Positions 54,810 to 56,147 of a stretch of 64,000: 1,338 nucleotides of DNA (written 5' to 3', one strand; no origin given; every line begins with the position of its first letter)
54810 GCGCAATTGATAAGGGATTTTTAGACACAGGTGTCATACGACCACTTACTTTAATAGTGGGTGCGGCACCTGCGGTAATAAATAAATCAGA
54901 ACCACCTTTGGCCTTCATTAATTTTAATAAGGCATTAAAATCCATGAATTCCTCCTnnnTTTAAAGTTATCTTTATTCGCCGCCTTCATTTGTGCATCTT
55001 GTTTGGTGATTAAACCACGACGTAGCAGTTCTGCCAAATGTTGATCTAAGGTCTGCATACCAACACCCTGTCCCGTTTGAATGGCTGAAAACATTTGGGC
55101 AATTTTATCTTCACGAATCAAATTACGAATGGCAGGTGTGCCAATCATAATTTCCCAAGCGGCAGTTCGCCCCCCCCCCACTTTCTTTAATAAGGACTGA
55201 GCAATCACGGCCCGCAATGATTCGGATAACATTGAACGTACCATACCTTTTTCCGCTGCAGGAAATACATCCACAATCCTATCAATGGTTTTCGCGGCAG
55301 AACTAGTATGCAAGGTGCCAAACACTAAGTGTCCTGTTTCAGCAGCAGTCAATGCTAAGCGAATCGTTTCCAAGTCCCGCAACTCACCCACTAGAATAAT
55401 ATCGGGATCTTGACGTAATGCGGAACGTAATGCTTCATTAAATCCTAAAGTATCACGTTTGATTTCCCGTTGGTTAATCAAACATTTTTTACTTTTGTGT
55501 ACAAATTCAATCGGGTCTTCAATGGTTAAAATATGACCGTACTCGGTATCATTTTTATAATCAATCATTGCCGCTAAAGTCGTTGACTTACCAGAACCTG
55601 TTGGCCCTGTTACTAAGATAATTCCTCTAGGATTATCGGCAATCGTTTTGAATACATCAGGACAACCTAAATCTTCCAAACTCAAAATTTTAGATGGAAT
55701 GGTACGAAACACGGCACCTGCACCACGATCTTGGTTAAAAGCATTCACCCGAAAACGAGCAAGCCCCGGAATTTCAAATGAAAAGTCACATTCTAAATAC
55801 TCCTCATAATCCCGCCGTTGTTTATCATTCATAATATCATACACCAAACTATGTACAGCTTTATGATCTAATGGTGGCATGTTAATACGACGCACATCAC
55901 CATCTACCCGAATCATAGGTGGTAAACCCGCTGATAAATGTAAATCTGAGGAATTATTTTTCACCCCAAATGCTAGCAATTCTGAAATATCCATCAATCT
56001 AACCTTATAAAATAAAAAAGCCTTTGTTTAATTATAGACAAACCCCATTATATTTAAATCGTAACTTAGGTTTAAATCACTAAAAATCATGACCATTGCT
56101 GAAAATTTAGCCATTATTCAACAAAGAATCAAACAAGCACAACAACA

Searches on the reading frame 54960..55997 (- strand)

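Call 90: search_protein_families(library=ncbifam, proteins=[window:54960-55997:-], max_evalue=0.00001)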
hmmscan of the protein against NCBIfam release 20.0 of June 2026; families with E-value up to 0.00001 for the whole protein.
window:54960-55997:- (346 aa): 17 families
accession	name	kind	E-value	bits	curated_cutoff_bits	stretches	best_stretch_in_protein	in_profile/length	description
TIGR01420.1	pilT_fam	subfamily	1.5e-153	511.1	319.1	1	4-343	2-342/343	PilT/PilU family type 4a pilus ATPase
TIGR02533.1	type_II_gspE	equivalog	1.1e-47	162.8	630.25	1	83-273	196-382/486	type II secretion system ATPase GspE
TIGR02525.1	plasmid_TraJ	equivalog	2.1e-46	158.6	368.3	1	5-336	13-364/372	plasmid transfer ATPase TraJ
NF007755.0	PRK10436.1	equivalog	3.6e-46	157.8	617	1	5-273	90-358/465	type II secretion system protein GspE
TIGR02538.1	type_IV_pilB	equivalog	3.9e-46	157.8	675.65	1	7-273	188-455/564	type IV-A pilus assembly ATPase PilB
TIGR02524.1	dot_icm_DotB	equivalog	7.2e-42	143.8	463.3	1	4-331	6-346/358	Dot/Icm type IV secretion system ATPase DotB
NF053534.1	T4PilAsmATPsTfpB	equivalog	6.3e-38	130.5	850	1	116-273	328-475/584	type IV pilus assembly ATPase TfpB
NF041000.1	ATPase_ComGA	equivalog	6.3e-37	127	300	1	117-271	121-266/267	competence type IV pilus ATPase ComGA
NF058587.1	archaellum_moto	equivalog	1.2e-18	67.1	550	1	127-242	278-394/527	archaellum flagellar ATPase motor FlaI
TIGR02782.1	TrbB_P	equivalog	1.3e-16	60.8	304.55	1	124-277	136-285/303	P-type conjugative transfer ATPase TrbB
TIGR02788.1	VirB11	equivalog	6.5e-15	54.9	249.95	1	116-265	136-288/308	P-type DNA transfer ATPase VirB11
TIGR03819.1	heli_sec_ATPase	hypoth_equivalog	1.5e-14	53.9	373.15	1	124-265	178-319/340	TadA family conjugal transfer-associated ATPase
NF010469.0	PRK13894.1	subfamily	1.2e-11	44.6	508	1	118-245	144-268/320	conjugal transfer ATPase TrbB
NF053672.1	bindosome_BasE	exception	1.3e-10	40.7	1000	1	122-245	268-392/512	bindosome assembly system ATPase subunit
NF010407.0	PRK13833.1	subfamily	1.9e-10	40.7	499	1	124-266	144-284/323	conjugal transfer protein TrbB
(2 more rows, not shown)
